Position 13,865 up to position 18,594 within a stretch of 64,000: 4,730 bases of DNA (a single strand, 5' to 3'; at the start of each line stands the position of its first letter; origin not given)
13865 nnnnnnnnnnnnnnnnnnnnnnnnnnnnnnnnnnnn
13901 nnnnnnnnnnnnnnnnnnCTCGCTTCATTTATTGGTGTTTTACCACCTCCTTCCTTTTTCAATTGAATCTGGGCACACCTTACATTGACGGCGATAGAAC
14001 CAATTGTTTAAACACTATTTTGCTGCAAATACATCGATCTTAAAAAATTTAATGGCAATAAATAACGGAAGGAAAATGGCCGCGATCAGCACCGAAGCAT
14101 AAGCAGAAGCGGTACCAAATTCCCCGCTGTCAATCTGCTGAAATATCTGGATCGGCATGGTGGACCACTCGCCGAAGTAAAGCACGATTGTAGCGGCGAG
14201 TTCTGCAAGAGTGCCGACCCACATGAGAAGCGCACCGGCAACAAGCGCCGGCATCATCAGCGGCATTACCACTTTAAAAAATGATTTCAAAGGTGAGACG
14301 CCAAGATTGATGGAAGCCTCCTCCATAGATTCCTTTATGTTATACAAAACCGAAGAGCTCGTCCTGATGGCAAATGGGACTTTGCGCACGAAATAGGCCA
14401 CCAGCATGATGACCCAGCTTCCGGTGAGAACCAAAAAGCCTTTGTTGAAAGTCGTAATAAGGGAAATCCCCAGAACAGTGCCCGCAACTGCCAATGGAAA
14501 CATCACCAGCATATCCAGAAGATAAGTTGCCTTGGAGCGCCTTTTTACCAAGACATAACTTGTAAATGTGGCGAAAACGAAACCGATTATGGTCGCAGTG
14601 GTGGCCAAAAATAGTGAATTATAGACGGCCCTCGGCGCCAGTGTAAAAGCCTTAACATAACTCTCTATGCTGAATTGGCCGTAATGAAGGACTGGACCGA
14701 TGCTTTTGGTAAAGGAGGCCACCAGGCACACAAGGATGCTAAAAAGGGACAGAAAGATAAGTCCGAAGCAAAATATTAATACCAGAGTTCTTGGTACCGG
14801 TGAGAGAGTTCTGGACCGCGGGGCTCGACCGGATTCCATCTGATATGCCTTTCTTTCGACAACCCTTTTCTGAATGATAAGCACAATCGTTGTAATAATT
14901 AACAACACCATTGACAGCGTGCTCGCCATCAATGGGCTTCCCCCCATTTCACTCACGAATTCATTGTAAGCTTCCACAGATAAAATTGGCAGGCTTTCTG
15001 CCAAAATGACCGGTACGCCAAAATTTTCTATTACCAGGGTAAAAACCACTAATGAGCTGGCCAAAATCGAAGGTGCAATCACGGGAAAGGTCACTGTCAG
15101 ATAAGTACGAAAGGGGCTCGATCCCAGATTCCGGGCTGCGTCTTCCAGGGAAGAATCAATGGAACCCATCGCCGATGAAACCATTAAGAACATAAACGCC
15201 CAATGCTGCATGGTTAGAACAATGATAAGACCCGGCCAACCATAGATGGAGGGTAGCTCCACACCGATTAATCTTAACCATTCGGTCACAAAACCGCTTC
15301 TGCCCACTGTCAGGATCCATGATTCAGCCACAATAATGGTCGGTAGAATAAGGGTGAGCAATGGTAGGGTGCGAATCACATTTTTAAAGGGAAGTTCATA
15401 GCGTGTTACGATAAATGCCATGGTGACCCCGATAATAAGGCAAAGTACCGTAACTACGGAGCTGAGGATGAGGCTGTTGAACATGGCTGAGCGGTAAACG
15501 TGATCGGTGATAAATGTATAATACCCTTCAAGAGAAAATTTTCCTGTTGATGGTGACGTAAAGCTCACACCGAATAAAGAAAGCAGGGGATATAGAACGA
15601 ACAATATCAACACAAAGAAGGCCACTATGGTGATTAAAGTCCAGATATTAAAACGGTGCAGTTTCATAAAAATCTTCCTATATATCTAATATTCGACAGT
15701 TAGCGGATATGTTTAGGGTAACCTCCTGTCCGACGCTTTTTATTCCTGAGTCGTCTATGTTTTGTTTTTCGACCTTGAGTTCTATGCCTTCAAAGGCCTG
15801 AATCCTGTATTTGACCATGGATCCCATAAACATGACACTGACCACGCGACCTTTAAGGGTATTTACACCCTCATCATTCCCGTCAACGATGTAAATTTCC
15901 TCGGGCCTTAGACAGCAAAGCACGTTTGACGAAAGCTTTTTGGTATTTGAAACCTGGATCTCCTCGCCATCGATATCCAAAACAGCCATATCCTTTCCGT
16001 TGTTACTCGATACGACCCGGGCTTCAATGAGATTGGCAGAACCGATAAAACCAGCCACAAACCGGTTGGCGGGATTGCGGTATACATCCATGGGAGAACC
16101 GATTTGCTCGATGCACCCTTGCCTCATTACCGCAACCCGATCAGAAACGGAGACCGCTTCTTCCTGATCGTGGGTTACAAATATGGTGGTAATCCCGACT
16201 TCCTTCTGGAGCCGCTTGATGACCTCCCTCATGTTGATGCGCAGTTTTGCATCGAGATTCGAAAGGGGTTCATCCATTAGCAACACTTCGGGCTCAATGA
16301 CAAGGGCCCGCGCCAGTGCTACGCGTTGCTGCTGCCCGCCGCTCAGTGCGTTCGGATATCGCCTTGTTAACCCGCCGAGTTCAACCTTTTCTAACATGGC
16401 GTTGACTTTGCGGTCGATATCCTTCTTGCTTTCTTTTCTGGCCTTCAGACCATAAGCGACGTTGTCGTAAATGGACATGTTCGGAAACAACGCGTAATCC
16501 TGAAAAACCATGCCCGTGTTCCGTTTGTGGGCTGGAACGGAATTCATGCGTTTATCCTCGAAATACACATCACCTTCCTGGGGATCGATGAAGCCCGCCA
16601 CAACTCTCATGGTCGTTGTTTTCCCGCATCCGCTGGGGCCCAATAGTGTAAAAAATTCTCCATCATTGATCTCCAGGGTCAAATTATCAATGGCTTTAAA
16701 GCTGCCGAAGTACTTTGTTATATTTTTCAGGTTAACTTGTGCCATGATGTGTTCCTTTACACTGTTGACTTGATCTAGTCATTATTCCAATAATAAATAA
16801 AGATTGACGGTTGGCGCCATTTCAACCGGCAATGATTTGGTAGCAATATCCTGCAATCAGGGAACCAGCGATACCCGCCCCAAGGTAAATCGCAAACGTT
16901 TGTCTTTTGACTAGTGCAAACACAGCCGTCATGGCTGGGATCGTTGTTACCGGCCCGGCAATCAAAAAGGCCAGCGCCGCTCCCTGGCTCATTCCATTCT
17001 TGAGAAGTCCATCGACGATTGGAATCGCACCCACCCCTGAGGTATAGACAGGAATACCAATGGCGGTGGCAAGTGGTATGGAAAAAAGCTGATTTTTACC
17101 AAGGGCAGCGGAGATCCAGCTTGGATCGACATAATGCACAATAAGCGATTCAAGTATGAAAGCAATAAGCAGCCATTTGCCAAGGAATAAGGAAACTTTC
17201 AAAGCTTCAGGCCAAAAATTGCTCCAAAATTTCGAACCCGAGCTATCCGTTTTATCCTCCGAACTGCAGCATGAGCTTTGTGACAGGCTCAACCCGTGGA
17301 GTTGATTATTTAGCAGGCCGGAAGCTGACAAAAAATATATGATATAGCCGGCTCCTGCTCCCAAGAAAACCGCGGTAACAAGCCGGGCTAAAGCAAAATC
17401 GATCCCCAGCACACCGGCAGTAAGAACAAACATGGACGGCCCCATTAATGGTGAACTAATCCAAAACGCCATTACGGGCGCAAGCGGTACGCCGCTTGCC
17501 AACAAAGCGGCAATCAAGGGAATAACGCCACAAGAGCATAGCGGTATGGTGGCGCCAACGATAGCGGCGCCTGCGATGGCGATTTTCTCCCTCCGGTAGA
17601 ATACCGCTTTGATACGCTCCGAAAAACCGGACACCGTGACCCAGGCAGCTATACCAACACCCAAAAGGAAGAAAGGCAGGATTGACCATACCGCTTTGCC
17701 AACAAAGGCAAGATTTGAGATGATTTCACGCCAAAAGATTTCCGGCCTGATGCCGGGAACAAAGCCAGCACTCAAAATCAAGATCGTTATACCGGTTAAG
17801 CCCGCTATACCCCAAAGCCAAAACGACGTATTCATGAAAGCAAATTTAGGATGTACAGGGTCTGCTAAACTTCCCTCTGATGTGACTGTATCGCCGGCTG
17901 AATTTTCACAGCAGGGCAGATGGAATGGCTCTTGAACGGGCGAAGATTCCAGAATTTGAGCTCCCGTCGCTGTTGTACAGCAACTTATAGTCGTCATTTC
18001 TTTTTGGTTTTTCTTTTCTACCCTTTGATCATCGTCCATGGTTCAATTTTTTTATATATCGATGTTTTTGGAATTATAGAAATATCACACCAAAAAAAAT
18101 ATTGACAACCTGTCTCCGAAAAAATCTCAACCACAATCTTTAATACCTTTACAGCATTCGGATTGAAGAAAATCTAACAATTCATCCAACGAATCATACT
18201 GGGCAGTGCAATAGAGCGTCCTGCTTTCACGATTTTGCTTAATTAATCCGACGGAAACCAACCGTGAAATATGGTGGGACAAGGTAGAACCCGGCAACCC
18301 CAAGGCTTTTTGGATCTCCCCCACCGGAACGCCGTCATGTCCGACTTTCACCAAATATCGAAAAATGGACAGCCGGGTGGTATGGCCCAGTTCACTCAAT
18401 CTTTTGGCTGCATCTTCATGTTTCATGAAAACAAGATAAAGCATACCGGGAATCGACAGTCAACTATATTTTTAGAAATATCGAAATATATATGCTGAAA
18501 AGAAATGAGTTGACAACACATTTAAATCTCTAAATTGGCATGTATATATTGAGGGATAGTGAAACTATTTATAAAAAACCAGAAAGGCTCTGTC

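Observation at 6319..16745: Nine-gene one-strand locus: phosphonate/Fe3+-type ABC importer, four PLP enzymes, a D-2-hydroxyacid dehydrogenase and a phosphonopyruvate-hydrolase-like enzyme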

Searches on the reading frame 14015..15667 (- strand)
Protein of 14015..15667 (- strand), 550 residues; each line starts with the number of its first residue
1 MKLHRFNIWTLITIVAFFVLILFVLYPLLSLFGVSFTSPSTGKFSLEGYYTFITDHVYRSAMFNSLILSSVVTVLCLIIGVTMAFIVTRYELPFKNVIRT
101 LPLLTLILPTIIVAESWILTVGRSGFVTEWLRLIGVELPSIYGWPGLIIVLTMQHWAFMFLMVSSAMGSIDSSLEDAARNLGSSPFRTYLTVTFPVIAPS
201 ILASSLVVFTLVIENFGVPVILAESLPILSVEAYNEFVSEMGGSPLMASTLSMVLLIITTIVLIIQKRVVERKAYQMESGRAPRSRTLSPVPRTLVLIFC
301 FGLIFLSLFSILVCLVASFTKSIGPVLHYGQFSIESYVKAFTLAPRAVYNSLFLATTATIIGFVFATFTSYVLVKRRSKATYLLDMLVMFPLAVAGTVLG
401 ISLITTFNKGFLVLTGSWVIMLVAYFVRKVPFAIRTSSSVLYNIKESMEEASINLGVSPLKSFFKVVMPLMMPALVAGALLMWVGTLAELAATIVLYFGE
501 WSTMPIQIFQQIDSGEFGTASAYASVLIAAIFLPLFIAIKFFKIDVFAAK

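Call 3: search_protein_families(library=pfam, proteins=[window:14015-15667:-])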
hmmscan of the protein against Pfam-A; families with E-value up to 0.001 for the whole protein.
window:14015-15667:- (550 aa): 1 family
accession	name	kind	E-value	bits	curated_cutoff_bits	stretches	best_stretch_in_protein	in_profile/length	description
PF00528.27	BPD_transp_1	-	9.3e-21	74.8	26.4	2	78-272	3-181/184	Binding-protein-dependent transport system inner membrane component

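Call 4: search_protein_families(library=ncbifam, proteins=[window:14015-15667:-])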
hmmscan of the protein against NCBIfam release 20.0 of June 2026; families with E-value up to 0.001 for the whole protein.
window:14015-15667:- (550 aa): 31 families (the best 25 are shown)
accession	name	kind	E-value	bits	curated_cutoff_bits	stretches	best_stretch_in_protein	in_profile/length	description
TIGR03262.1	PhnU2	equivalog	9.4e-63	212.7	593.25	1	12-531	6-522/546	putative 2-aminoethylphosphonate ABC transporter permease subunit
TIGR01581.1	Mo_ABC_porter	hypoth_equivalog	2.8e-47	161.1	210.3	2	51-264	12-224/225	ABC transporter permease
TIGR02141.1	modB_ABC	equivalog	4.5e-45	153.9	182.6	2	351-536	3-200/208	molybdate ABC transporter permease subunit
NF040839.1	tungstate_WtpB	equivalog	1.6e-41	142.6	340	2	13-271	6-248/251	tungstate ABC transporter permease WtpB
TIGR00969.1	3a0106s02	subfamily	2.6e-39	135.3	240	2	11-268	18-268/272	sulfate ABC transporter permease subunit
TIGR02139.1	permease_CysT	equivalog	1.1e-34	120.3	246.1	2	299-537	9-254/265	sulfate ABC transporter permease subunit CysT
NF008208.0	PRK10971.1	equivalog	1.6e-34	119.6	415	2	311-537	22-262/277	sulfate/thiosulfate ABC transporter permease CysT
NF006939.0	PRK09421.1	equivalog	5.1e-33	114.4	262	2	60-274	10-225/230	molybdate ABC transporter permease subunit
TIGR03255.1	PhnV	equivalog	8.8e-30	104.3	358.7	2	294-539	14-261/270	2-aminoethylphosphonate ABC transport system, membrane component PhnV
NF007044.0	PRK09497.1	equivalog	9.4e-28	97.5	348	2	5-269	6-274/285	spermidine/putrescine ABC transporter permease PotB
NF011624.0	PRK15050.1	equivalog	1.6e-27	96.4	247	2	11-274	26-289/297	2-aminoethylphosphonate ABC transporter permease subunit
TIGR02140.1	permease_CysW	equivalog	4.3e-27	95.2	329.1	2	10-273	4-258/261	sulfate ABC transporter permease subunit CysW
NF007047.0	PRK09500.1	equivalog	1.5e-25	90.3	326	2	17-273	10-255/257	spermidine/putrescine ABC transporter permease PotC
NF007963.0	PRK10683.1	equivalog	4.4e-22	78.9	489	2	45-266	82-305/317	putrescine ABC transporter permease PotH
TIGR03226.1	PhnU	equivalog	6.7e-22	78.3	283.45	2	11-263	44-296/311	2-aminoethylphosphonate ABC transporter permease subunit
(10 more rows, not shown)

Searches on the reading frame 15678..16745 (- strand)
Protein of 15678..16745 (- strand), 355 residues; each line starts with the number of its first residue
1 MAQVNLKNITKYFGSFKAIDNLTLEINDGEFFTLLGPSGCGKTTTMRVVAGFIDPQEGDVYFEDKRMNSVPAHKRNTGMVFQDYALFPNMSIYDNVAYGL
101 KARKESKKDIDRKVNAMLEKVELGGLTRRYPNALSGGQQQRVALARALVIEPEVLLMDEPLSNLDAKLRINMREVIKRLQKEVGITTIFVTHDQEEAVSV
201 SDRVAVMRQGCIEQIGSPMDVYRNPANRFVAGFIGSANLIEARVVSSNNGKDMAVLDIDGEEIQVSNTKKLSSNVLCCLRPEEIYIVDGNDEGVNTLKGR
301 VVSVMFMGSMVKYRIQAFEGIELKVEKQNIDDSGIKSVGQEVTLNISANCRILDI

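Call 3: search_protein_families(library=pfam, proteins=[window:15678-16745:-])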
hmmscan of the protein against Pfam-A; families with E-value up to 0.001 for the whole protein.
window:15678-16745:- (355 aa): 4 families
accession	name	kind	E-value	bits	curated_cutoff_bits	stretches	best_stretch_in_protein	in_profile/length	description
PF00005.33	ABC_tran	-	4.9e-35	121.6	25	1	20-161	2-136/137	ABC transporter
PF08402.16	TOBE_2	-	1.7e-10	41.3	21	1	278-348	2-70/76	TOBE domain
PF13304.12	AAA_21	-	6.6e-07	30.1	27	1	101-195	204-301/304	AAA domain, putative AbiEii toxin, Type IV TA system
PF02463.25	SMC_N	-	1.6e-05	24.9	40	1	16-210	10-217/220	RecF/RecN/SMC N terminal domain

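Call 4: search_protein_families(library=ncbifam, proteins=[window:15678-16745:-])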
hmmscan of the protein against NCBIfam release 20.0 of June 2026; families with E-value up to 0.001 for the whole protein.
window:15678-16745:- (355 aa): 188 families (the best 25 are shown)
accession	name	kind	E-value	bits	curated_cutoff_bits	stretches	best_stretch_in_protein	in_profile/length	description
TIGR03265.1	PhnT2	equivalog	2.7e-113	378.8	457.7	1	2-345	3-343/353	putative 2-aminoethylphosphonate ABC transporter ATP-binding protein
NF006987.0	PRK09452.1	equivalog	3.7e-111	371.5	482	1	4-344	18-362/378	spermidine/putrescine ABC transporter ATP-binding protein PotA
NF043075.1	MMSYN1_0197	equivalog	4.7e-110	367.7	550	1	4-347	3-332/341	spermidine/putrescine ABC transporter ATP-binding protein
TIGR01187.1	potA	subfamily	1.8e-102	342.8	355.6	1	34-349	1-320/325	polyamine ABC transporter ATP-binding protein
NF008653.0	PRK11650.1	subfamily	9.9e-101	337.3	432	1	1-317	1-316/357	sn-glycerol-3-phosphate ABC transporter ATP-binding protein UgpC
NF040933.2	ABC_arch_GlcV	equivalog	1.4e-100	336.6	450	1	3-330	2-338/357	glucose ABC transporter ATP-binding protein GlcV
NF008513.0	PRK11432.1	equivalog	2.3e-99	332.7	496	1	4-323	7-318/351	ferric ABC transporter ATP-binding protein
NF040840.2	tungstate_WtpC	equivalog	6.9e-99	331.4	440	1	4-348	2-341/347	tungstate ABC transporter ATP-binding protein WtpC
TIGR03258.1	PhnT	equivalog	2.3e-93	313.1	499.15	1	4-349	9-352/359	2-aminoethylphosphonate ABC transport system ATP-binding subunit PhnT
NF008233.0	PRK11000.1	equivalog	2.5e-92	309.5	568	1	1-325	1-325/369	maltose/maltodextrin ABC transporter ATP-binding protein MalK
TIGR00968.1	3a0106s01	subfamily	2.3e-88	295.7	342.75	1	5-238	2-235/237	sulfate ABC transporter ATP-binding protein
NF008105.0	PRK10851.1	equivalog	1.9e-86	290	502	1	4-323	3-318/362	sulfate/thiosulfate ABC transporter ATP-binding protein CysA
NF008621.0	PRK11607.1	equivalog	1.7e-84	283.8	613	1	4-349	20-370/377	putrescine ABC transporter ATP-binding subunit PotG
TIGR01186.1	proV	subfamily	3.6e-71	240.2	326.6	1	14-288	4-280/363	betaine/proline/choline family ABC transporter ATP-binding protein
TIGR02142.1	modC_ABC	equivalog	7.2e-58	196.5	285.05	1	22-317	16-318/353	molybdenum ABC transporter ATP-binding protein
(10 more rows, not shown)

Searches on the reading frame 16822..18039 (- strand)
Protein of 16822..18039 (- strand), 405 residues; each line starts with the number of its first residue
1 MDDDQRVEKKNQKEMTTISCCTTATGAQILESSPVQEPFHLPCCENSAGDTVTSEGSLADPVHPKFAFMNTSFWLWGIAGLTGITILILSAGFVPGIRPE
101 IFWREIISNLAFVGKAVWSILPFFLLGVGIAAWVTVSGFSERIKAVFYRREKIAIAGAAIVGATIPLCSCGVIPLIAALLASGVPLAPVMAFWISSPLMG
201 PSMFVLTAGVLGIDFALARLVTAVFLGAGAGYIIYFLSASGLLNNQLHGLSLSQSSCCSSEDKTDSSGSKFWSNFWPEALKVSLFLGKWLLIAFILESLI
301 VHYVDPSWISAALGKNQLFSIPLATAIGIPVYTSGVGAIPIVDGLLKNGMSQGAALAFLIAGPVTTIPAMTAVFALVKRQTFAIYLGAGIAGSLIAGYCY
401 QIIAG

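Call 7: search_protein_families(library=pfam, proteins=[window:16822-18039:-])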
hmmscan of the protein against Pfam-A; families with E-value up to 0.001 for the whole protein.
window:16822-18039:- (405 aa): 1 family
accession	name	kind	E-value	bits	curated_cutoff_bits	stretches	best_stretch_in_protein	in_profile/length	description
PF03773.19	ArsP_1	-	3.4e-43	148.3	32.3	1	110-401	6-293/294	Predicted permease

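Call 43: search_protein_families(library=ncbifam, proteins=[window:16822-18039:-], max_evalue=0.00001)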
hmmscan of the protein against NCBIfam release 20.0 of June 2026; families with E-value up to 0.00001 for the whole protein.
window:16822-18039:- (405 aa): 2 families
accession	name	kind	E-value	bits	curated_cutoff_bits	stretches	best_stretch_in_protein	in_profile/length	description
NF033936.1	CuZnOut_SO0444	equivalog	3.9e-36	124.9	300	1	121-402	9-311/351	SO_0444 family Cu/Zn efflux transporter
NF040736.1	efflux_SaoE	equivalog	2.8e-31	109.1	325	1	113-401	16-295/352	efflux transporter SaoE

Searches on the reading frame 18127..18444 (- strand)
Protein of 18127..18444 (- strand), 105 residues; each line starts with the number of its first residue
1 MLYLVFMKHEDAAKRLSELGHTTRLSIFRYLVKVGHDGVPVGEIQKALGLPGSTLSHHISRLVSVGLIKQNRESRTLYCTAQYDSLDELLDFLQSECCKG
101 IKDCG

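Call 7: search_protein_families(library=pfam, proteins=[window:18127-18444:-])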
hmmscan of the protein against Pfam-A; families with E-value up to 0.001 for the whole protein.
window:18127-18444:- (105 aa): 7 families
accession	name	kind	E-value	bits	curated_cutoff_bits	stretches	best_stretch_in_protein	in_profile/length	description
PF12840.13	HTH_20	-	9e-13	48.4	27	1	19-70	1-50/51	Helix-turn-helix domain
PF01022.26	HTH_5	-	3.2e-05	24.2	22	1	41-69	18-46/47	Bacterial regulatory protein, arsR family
PF09339.16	HTH_IclR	-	4e-05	23.7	22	1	37-71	17-51/52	IclR helix-turn-helix domain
PF12802.13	MarR_2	-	5e-05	23.8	27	1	26-72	9-54/61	MarR family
PF13412.12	HTH_24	-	5.3e-05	23.1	21.9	1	23-69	4-48/48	Winged helix-turn-helix DNA-binding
PF01978.25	TrmB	-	0.00012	22.3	25.6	1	35-82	19-66/68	Sugar-specific transcriptional regulator TrmB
PF01399.33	PCI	-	0.00096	19.8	22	0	6-69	8-70/84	PCI domain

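Call 43: search_protein_families(library=ncbifam, proteins=[window:18127-18444:-], max_evalue=0.00001)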
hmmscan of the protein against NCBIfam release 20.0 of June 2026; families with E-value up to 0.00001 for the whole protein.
window:18127-18444:- (105 aa): 4 families
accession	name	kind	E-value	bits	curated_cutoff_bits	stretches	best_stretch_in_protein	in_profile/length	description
NF033788.1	HTH_metalloreg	subfamily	8.9e-16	57.5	55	1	13-90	2-77/77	metalloregulator ArsR/SmtB family transcription factor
NF041413.1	ArsR_Rv2640c_fam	equivalog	2.5e-12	47.2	155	1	12-98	32-118/118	Rv2640c family ArsR-like transcriptional regulator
NF052532.1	TransRegPagRBaca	equivalog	4.4e-07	29.9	170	1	6-93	11-95/99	transcriptional repressor PagR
NF033789.1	repress_SdpR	subfamily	3.1e-06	27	100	1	19-93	5-76/79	autorepressor SdpR family transcription factor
